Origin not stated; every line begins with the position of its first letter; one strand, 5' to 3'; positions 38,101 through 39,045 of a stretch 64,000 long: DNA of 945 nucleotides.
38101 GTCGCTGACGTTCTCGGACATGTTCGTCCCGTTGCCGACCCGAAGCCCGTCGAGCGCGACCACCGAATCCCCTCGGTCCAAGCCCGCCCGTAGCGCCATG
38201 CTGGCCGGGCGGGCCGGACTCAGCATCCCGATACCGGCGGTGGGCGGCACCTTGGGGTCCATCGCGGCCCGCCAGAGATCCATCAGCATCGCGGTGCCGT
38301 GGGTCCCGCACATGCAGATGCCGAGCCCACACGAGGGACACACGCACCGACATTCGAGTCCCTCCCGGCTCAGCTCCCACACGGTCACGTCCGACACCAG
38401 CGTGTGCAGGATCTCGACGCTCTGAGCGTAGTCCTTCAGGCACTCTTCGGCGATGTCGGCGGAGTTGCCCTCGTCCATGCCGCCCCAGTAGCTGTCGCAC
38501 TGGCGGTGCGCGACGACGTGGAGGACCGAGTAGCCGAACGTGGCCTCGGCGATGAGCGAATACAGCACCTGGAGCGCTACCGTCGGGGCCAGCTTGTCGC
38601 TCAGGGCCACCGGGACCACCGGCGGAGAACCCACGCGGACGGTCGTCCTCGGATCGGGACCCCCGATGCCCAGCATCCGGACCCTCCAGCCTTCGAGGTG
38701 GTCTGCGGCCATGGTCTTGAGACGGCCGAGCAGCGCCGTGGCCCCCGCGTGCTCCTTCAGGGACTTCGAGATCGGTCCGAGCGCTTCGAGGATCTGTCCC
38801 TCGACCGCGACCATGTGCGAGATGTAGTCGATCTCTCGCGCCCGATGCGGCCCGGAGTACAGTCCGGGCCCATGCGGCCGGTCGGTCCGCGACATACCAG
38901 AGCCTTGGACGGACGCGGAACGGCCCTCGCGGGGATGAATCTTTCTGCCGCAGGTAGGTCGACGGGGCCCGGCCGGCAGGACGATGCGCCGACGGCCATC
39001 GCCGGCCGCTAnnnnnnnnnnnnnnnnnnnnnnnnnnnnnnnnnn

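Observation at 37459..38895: Unusual sensor cyclase: helical N-domain + eight-Cys cluster (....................) + PDZ-like domain + CHD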

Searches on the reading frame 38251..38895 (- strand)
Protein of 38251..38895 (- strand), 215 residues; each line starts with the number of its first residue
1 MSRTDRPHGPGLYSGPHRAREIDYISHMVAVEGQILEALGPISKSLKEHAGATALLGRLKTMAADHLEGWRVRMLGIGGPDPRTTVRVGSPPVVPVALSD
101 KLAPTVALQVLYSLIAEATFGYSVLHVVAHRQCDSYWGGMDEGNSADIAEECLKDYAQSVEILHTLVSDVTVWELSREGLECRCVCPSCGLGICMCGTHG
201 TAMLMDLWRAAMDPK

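Call 12: search_protein_families(library=pfam, proteins=[window:38251-38895:-], max_evalue=10)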
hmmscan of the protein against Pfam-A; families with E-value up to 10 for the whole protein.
window:38251-38895:- (215 aa): 0 families

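Call 17: search_solved_structures(query=A3, max_evalue=10, show_alignments=3)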
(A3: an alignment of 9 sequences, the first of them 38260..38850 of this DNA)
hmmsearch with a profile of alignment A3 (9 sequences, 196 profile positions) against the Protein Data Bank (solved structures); distinct sequences matched with E-value up to 10: 5.
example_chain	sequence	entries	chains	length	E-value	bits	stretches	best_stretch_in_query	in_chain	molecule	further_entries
2w2u_A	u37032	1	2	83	0.078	16.1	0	126-150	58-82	HYPOTHETICAL P60 KATANIN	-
6nyi_A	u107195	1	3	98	0.57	13.2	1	3-55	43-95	Design construct XXA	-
6m3p_A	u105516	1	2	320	1.5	11.8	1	18-85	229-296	Spectrin beta chain, non-erythrocytic 1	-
5fzq_A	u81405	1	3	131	1.6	11.7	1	4-114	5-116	DESIGNED TPR PROTEIN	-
5fzr_A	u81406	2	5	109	2.2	11.3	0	2-48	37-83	DESIGNED TPR PROTEIN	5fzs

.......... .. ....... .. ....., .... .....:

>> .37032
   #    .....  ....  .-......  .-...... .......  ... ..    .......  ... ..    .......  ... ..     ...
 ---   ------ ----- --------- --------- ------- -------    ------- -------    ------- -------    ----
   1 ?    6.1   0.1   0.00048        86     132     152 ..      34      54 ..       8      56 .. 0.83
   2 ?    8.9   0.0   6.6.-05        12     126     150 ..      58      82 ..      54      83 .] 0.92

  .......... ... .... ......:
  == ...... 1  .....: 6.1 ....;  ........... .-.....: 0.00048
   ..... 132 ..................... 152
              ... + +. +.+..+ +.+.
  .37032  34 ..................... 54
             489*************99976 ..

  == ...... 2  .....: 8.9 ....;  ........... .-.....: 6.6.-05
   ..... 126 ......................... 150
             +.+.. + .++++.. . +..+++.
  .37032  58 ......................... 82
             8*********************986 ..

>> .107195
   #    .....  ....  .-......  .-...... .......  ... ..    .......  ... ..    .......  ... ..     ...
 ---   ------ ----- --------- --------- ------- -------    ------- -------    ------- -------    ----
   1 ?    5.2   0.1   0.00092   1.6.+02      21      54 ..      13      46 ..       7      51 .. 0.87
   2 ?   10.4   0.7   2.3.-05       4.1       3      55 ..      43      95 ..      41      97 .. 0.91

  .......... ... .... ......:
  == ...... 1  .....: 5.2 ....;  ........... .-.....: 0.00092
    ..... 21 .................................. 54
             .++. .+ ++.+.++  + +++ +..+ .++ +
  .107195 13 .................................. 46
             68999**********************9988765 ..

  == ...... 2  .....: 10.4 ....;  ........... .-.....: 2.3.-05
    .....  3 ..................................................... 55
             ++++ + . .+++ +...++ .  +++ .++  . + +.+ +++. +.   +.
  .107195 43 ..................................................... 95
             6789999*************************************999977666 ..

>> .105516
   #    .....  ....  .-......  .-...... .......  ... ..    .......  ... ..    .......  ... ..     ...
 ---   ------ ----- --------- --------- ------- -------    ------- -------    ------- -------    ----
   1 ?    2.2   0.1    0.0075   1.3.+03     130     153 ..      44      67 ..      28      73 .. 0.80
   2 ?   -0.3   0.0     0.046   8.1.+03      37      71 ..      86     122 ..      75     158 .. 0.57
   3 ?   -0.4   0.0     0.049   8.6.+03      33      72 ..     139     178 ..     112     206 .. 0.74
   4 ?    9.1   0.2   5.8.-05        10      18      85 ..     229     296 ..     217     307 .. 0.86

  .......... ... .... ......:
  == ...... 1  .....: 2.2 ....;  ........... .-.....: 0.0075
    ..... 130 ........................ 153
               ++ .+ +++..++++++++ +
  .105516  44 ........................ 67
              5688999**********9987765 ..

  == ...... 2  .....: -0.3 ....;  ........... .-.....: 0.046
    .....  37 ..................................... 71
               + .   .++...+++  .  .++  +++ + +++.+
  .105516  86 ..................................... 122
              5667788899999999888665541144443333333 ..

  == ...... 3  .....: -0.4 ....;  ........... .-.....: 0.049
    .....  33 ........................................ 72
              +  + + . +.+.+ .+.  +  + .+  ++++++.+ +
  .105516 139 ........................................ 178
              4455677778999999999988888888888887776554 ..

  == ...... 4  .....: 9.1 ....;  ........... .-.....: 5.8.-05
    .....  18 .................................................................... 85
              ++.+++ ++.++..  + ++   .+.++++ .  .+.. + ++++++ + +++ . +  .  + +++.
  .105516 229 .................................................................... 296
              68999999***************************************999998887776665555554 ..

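Call 24: find_related_loci(query=A3, collection=genome_contigs, flank=6000)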
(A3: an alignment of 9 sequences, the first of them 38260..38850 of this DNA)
Query A3 (197 aa) in genome_contigs; peptide patterns used: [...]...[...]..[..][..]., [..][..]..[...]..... (x = any residue, [..] = any of these).
44 stretches matched a pattern; 23 encode a relative of the query (tblastn E <= 1e-3); 23 distinct loci.
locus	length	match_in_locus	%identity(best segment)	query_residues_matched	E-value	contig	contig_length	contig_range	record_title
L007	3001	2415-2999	72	1-196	6e-100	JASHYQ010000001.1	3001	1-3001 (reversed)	MAG: Thermoplasmata archaeon isolate JOPF287 JOPF_A10C_contig_2444, whole genome shotgun sequence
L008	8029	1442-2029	70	1-197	3e-93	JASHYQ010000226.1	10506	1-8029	MAG: Thermoplasmata archaeon isolate JOPF287 JOPF_A10C_contig_226944, whole genome shotgun sequence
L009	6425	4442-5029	68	1-197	5e-90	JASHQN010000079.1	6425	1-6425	MAG: Thermoplasmata archaeon isolate JOPF076 JOPF_N04C_contig_117933, whole genome shotgun sequence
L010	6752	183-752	53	1-194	3e-64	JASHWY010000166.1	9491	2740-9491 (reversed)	MAG: Thermoplasmata archaeon isolate JOPF243 JOPF_A10C_contig_217220, whole genome shotgun sequence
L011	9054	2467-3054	50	1-197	4e-61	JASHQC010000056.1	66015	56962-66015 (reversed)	MAG: Thermoplasmata archaeon isolate JOPF065 JOPF_A102_contig_60064, whole genome shotgun sequence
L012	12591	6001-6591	50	1-197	5e-61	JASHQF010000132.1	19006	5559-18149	MAG: Thermoplasmata archaeon isolate JOPF068 JOPF_N04C_contig_209762, whole genome shotgun sequence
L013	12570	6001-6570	50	1-191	2e-59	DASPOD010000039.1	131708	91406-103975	MAG TPA_asm: Thermoplasmata archaeon isolate SMAG_U12138 k141_429452, whole genome shotgun sequence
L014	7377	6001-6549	35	10-193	3e-38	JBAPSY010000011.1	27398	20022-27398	MAG: Anaerolineales bacterium isolate MFD02339_ilm_asm_bin15 k127_178169, whole genome shotgun sequence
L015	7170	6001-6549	35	10-193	4e-37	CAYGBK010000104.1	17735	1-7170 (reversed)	MAG TPA_asm: uncultured Thermodesulfobacteriota bacterium isolate ERP108616_co1_309 genome assembly, contig: k119_164352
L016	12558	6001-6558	34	10-196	2e-35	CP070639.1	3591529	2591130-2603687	MAG: Anaerolineales bacterium isolate bin917 chromosome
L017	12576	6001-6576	35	1-194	2e-32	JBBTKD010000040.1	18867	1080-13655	MAG: Actinomycetota bacterium isolate H52-bin068_1 H52_bin068_1_000000000040, whole genome shotgun sequence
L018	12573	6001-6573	34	3-194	2e-32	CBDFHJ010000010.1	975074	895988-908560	MAG: Dehalococcoidia bacterium isolate 26e14fec-4fdf-4894-a6de-8c85e4a33ace genome assembly, contig: contig_10, whole ge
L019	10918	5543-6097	34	10-196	1e-31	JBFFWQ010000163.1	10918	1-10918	MAG: Candidatus Promineifilaceae bacterium isolate Mix_mud24.2022.10.40 k141_1593082_length_10918_cov_14.0494, whole gen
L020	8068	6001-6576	38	1-194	1e-31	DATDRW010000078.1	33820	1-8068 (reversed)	MAG TPA_asm: Acidimicrobiia bacterium isolate SMAG_U7987 k141_697267, whole genome shotgun sequence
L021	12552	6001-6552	33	10-193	9e-32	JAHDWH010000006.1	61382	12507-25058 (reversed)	MAG: Caldilineaceae bacterium isolate CHL15 NODE_1132_length_61382_cov_7.611884, whole genome shotgun sequence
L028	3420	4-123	58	157-196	2e-13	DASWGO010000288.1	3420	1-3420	MAG TPA_asm: Thermoplasmata archaeon isolate SMAG_U2818 k141_2031128, whole genome shotgun sequence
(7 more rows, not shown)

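Call 25: search_protein_representatives(alignment_id=A3)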
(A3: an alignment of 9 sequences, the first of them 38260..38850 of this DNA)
Query: 9 sequences, 196 profile positions. Proteins with E-value up to 0.001 (for the whole library): 318; up to 1e-10: 184; up to 1e-30: 58. The best 150 are listed.
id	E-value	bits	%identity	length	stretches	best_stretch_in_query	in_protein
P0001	4.1e-88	310.7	-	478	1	1-196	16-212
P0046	1.4e-72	260.0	-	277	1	4-194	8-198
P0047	6.3e-59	215.5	-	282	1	6-195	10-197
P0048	2.8e-54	200.3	-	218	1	6-196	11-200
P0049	2.8e-53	197.1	-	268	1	7-195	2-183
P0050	4.0e-53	196.5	-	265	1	8-194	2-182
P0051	1.4e-52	194.8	-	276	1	3-195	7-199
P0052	4.9e-47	176.7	-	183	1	11-177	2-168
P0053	1.2e-46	175.5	-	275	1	4-194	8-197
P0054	5.8e-46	173.2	-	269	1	5-195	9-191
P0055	4.1e-45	170.4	-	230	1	5-173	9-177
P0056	4.9e-45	170.1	-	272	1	5-194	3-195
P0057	5.3e-44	166.8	-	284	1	7-195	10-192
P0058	9.9e-44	165.9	-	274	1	5-195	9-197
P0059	1.2e-43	165.6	-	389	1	5-195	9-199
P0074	2.3e-39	151.6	-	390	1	3-195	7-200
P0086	1.1e-35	139.7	-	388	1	6-194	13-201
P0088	1.6e-34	135.9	-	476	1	7-194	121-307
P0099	6.1e-32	127.4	-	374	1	9-194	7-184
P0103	1.3e-30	123.0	-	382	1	7-195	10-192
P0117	4.8e-28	114.7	-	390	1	11-195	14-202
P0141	2.3e-22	96.1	-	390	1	5-193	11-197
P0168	1.1e-17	80.8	-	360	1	5-195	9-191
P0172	4.0e-17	79.1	-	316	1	7-193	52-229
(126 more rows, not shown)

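Call 28: find_homologous_proteins(query=A3, max_evalue=0.001)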
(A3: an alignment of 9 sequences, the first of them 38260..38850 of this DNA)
Query A3 (9 sequences) (197 aa, profile of the alignment): 214 proteins with E <= 0.001 among 8000 candidates; the best 120 are listed.
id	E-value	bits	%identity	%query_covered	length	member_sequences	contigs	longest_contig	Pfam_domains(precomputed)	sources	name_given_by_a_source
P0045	1.5e-80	288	36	93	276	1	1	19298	PF17820.8,PF00595.30,PF13180.13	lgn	-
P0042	1.7e-80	288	34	95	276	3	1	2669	PF17820.8,PF00595.30,PF13180.13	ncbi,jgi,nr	ncbi:MAG: PDZ domain-containing protein [Gammaproteobacteria bacterium]|nr:PDZ domain-containing pro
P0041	7.8e-79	282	34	95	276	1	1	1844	PF17820.8,PF00595.30,PF13180.13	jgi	jgi:hypothetical protein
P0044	6.9e-78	279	35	95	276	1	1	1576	PF17820.8,PF00595.30,PF13180.13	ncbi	-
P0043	1.5e-77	278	35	93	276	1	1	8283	PF17820.8,PF00595.30,PF13180.13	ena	-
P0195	7.2e-76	272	36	96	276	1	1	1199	PF17820.8,PF00595.30,PF13180.13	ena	-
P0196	2.5e-75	271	36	93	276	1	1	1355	PF17820.8,PF00595.30,PF13180.13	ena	-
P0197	3.6e-75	270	36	93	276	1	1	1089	PF17820.8,PF00595.30,PF13180.13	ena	-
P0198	4.7e-75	270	35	93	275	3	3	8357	PF17820.8,PF00595.30,PF13180.13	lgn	-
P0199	7.3e-75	269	36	93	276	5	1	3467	PF17820.8,PF00595.30,PF13180.13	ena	-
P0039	8.2e-75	269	40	94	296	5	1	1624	PF17820.8,PF13180.13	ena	-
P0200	1.6e-74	268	36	93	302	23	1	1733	PF17820.8,PF00595.30,PF13180.13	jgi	-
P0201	3.0e-74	267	35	99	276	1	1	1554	PF17820.8,PF00595.30,PF13180.13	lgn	-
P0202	3.6e-74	267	35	99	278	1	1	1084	PF17820.8,PF00595.30,PF13180.13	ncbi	-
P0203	4.9e-74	266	37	93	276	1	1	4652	PF17820.8,PF00595.30,PF13180.13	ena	-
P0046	4.4e-72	260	36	92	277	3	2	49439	PF17820.8,PF00595.30,PF13180.13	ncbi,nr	ncbi:MAG: hypothetical protein HeimC3_30440 [Candidatus Heimdallarchaeota archaeon LC_3]|nr:MAG: hyp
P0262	1.5e-63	232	31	94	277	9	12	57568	PF17820.8,PF00595.30,PF13180.13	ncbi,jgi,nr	ncbi:MAG: PDZ domain-containing protein [Chloroflexi bacterium]|jgi:hypothetical protein|nr:PDZ doma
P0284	1.7e-61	226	34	94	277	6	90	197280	PF17820.8,PF00595.30,PF13180.13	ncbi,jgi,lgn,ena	jgi:hypothetical protein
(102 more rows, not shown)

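Call 39: predict_structure(alignment_id=A5)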
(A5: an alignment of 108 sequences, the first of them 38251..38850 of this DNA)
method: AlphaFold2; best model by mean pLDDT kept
length: 200 residues; sequences in the alignment: 108
mean_pLDDT: 87.2   pTM: 0.83
mean pLDDT of the five models: 87.2, 86.5, 85.8, 83.6, 83.4
residues with pLDDT >= 90: 129; 70-90: 45; 50-70: 25; < 50: 1
segments of 3 or more residues with pLDDT < 50: none
pLDDT, mean of each block of 10 residues (from residue 1): 90 95 95 97 98 94 85 54 74 96 97 87 69 97 95 93 82 77 88 82
secondary structure, 60 per line:
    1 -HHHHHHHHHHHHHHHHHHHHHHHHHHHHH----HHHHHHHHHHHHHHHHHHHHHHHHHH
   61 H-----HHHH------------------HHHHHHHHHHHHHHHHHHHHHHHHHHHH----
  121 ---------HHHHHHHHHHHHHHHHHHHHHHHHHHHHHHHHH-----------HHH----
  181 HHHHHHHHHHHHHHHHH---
elements in order: H2-30 H35-61 H67-70 H89-116 H130-162 H181-197

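Call 41: fold_search(model_id=the predicted structure, library=pdb)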
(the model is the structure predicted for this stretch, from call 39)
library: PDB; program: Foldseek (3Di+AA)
matches with E <= 10: 973; with E <= 0.001: 0
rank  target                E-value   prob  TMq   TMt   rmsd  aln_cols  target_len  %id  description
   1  2clb_B                4.5e-03  1.00  0.57  0.68   4.0       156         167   16  The structure of the DPS-like protein from Sulfolobus solfataricus reveals a bacterioferritin-like di-metal binding si (released 2006-07-17)
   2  2clb_D                4.7e-03  1.00  0.57  0.67   4.0       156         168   16  The structure of the DPS-like protein from Sulfolobus solfataricus reveals a bacterioferritin-like di-metal binding si (released 2006-07-17)
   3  5xx9_E                5.4e-03  1.00  0.57  0.69   6.5       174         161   18  Crystal structure of Bacterioferritin (released 2018-07-11)
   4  3fse_A                5.7e-03  1.00  0.55  0.33   5.7       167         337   14  Crystal structure of a two-domain protein containing dj-1/thij/pfpi-like and ferritin-like domains (ava_4496) from ana (released 2009-02-03)
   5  5xx9_B                5.7e-03  1.00  0.54  0.68   4.6       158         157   19  Crystal structure of Bacterioferritin (released 2018-07-11)
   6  2vzb_A                5.9e-03  1.00  0.57  0.67   5.1       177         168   14  A Dodecameric Thioferritin in the Bacterial Domain, Characterization of the Bacterioferritin-Related Protein from Bact (released 2009-11-17)
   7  3hiu_B                6.8e-03  1.00  0.66  0.89   3.7       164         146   15  The crystal structure of protein (XCC3681) from Xanthomonas campestris pv. campestris str. ATCC 33913 (released 2009-07-14)
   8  5xx9_A                6.8e-03  1.00  0.56  0.68   6.5       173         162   18  Crystal structure of Bacterioferritin (released 2018-07-11)
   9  4xkt_A                7.8e-03  1.00  0.60  0.74   4.5       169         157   15  E coli BFR variant Y149F (released 2015-12-16)
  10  2fjc_C                7.8e-03  1.00  0.54  0.70   4.0       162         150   15  Crystal structure of antigen TpF1 from Treponema pallidum (released 2006-01-10)
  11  3hiu_A                8.2e-03  1.00  0.65  0.90   4.1       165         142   16  The crystal structure of protein (XCC3681) from Xanthomonas campestris pv. campestris str. ATCC 33913 (released 2009-07-14)
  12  3hiu_D                8.6e-03  1.00  0.69  0.89   2.7       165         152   15  The crystal structure of protein (XCC3681) from Xanthomonas campestris pv. campestris str. ATCC 33913 (released 2009-07-14)
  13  9nhr_H                8.6e-03  1.00  0.60  0.76   4.3       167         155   14  Crystal structure of structure of WT BfrB from Pseudomonas aeruginosa in complex with a protein-protein interaction in (released 2025-06-18)
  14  6nlj_A                8.6e-03  1.00  0.58  0.73   4.5       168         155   15  1.65 A resolution structure of Apo BfrB from Pseudomonas aeruginosa in complex with a protein-protein interaction inhi (released 2019-05-08)
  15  3hiu_C                9.0e-03  1.00  0.65  0.88   3.9       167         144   14  The crystal structure of protein (XCC3681) from Xanthomonas campestris pv. campestris str. ATCC 33913 (released 2009-07-14)
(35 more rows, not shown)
